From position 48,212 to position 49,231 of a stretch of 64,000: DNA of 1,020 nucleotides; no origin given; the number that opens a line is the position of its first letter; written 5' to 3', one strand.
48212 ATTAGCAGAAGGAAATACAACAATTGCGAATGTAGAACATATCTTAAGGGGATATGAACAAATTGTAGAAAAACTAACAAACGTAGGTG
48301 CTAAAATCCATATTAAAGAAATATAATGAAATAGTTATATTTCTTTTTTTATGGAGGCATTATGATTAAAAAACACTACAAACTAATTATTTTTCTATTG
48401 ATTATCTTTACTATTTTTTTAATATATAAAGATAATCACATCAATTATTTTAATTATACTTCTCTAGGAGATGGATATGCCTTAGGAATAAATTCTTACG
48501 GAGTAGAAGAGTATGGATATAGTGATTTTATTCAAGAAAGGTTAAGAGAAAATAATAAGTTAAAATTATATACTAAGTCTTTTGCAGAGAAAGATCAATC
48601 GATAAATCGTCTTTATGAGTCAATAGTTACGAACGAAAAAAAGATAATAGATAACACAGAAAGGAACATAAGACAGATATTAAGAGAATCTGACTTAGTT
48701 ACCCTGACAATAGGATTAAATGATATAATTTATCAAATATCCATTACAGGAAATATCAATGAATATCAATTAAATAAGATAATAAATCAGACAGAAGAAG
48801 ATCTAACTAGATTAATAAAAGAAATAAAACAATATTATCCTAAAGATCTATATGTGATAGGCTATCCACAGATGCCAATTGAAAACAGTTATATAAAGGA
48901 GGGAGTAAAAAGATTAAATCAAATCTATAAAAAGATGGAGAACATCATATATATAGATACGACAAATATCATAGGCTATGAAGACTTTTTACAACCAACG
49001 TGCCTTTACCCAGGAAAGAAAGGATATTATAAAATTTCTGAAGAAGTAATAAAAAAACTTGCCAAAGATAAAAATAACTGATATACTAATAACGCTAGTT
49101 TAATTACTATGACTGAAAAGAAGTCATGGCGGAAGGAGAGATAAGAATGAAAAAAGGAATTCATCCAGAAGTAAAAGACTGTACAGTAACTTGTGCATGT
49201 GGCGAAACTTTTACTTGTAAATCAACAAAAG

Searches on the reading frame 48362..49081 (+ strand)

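Call 37: search_protein_families(library=pfam, proteins=[window:48362-49081:+], max_evalue=0.001)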
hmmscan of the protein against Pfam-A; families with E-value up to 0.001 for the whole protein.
window:48362-49081:+ (239 aa): 2 families
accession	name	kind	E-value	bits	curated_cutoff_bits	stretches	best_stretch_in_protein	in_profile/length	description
PF13472.12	Lipase_GDSL_2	-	2.1e-06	28.8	32.9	1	36-222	3-176/178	GDSL-like Lipase/Acylhydrolase family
PF00657.28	Lipase_GDSL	-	0.0002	22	23.6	1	107-212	74-179/208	GDSL-like Lipase/Acylhydrolase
